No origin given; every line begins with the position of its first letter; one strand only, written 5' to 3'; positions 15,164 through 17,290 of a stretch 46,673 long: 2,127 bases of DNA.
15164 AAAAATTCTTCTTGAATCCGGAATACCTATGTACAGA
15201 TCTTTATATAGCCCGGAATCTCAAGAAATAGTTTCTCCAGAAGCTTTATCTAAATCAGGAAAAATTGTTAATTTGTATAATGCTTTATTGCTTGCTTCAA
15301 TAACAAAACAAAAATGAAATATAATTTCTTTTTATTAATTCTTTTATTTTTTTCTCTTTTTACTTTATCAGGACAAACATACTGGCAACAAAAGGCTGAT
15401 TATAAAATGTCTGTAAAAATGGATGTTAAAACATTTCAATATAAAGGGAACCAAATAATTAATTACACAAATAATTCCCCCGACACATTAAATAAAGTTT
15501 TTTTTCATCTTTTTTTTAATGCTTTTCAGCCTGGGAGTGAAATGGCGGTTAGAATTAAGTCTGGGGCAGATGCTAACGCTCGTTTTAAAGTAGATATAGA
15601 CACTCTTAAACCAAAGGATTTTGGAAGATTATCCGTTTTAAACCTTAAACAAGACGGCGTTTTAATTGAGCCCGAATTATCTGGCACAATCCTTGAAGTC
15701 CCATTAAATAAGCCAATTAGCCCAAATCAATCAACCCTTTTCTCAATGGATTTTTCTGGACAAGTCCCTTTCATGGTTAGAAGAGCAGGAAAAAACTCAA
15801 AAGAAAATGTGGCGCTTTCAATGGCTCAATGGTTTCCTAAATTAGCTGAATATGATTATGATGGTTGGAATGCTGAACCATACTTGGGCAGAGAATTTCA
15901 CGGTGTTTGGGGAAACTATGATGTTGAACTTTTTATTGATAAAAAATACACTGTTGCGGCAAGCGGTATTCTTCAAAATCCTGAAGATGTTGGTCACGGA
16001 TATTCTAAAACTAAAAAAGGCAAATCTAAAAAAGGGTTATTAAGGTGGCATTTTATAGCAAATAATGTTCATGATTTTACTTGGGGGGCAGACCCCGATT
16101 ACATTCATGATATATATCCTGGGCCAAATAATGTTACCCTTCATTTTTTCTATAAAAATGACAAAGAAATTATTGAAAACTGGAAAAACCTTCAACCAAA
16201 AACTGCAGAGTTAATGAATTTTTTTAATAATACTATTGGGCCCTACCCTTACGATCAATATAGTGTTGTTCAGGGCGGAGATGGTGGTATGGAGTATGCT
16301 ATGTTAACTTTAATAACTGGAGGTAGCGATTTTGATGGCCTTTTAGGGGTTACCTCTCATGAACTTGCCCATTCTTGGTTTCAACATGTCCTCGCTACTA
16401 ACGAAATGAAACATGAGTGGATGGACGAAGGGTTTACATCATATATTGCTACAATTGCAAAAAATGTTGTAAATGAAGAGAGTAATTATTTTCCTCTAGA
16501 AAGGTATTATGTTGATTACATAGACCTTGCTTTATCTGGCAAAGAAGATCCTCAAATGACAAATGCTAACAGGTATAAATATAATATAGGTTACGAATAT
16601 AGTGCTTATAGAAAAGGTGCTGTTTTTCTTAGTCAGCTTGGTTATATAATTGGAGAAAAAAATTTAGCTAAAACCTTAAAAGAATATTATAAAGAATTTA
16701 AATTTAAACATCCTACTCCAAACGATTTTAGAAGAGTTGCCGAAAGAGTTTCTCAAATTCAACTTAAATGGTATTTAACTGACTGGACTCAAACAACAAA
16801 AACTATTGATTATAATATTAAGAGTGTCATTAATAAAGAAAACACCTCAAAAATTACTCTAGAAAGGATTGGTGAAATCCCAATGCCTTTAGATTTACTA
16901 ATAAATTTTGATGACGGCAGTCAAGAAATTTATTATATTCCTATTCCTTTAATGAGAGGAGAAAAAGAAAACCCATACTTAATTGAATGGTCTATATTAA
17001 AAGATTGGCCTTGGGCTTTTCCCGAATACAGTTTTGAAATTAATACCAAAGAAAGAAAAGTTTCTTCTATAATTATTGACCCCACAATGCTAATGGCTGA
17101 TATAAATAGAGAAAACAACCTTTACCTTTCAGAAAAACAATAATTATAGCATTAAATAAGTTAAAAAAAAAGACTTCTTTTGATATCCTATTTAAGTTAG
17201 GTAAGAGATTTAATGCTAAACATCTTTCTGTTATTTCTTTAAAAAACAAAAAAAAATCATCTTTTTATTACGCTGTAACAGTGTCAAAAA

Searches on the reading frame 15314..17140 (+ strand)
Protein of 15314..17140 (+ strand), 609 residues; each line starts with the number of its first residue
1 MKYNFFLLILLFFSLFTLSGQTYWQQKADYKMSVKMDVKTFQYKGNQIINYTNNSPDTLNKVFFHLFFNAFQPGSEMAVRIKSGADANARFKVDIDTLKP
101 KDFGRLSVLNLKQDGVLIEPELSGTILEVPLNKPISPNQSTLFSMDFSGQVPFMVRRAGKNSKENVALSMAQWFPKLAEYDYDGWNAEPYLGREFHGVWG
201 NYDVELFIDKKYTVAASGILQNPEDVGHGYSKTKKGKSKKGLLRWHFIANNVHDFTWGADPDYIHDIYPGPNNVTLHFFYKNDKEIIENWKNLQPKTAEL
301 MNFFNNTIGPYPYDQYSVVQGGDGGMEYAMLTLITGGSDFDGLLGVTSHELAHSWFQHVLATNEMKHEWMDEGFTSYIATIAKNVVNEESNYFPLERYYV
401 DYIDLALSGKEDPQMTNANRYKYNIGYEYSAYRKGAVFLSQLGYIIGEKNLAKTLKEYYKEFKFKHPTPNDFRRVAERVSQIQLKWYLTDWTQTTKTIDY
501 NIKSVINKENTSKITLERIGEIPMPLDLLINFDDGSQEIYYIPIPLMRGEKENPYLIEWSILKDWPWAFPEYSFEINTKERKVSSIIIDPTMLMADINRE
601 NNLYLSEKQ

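Call 35: find_encoding_contigs(protein=window:15314-17140:+, flank=10000, max_places=4)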
Protein window:15314-17140:+ (609 aa): 9 contigs read that carry it; 4 places shown.
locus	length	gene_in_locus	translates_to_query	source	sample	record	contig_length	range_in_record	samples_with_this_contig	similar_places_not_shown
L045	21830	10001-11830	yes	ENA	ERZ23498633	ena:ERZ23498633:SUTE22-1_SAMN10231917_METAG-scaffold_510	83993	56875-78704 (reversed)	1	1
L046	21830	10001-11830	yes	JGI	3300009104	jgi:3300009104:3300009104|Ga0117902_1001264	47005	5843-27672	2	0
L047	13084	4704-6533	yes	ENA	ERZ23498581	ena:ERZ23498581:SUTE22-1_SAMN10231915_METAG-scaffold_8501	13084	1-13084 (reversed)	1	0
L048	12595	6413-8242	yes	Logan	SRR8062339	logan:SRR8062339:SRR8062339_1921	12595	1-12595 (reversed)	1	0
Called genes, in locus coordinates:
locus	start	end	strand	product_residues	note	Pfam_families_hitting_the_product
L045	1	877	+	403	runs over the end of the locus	PF12704:MacB_PCD, PF02687:FtsX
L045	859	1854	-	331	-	PF01207:Dus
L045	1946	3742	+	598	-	PF00009:GTP_EFTU, PF00071:Ras (weak), PF03144:GTP_EFTU_D2, PF14492:EFG_III (faint), PF00679:EFG_C, PF06421:LepA_C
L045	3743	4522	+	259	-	PF00756:Esterase, PF20434:BD-FAE (faint), PF02230:Abhydrolase_2, PF01738:DLH (weak), PF00326:Peptidase_S9 (faint), PF12146:Hydrolase_4 (faint)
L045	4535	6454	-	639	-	PF00999:Na_H_Exchanger, PF02080:TrkA_C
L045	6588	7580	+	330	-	PF01731:Arylesterase (faint), PF03088:Str_synth (faint), PF08450:SGL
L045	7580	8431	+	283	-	PF00753:Lactamase_B, PF23023:Anti-Pycsar_Apyc1 (weak)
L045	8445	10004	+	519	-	PF00082:Peptidase_S8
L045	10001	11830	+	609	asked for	PF01433:Peptidase_M1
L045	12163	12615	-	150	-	PF00583:Acetyltransf_1, PF13673:Acetyltransf_10, PF13508:Acetyltransf_7 (weak)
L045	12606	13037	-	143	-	PF02502:LacAB_rpiB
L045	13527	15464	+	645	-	PF08206:OB_RNB (faint), PF17849:OB_Dis3, PF17876:CSD2, PF00773:RNB, PF00575:S1 (weak)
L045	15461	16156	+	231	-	PF10988:DUF2807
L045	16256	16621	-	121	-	PF02152:FolB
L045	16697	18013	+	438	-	-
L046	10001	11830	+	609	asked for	PF01433:Peptidase_M1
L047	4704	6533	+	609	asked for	PF01433:Peptidase_M1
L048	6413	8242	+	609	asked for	PF01433:Peptidase_M1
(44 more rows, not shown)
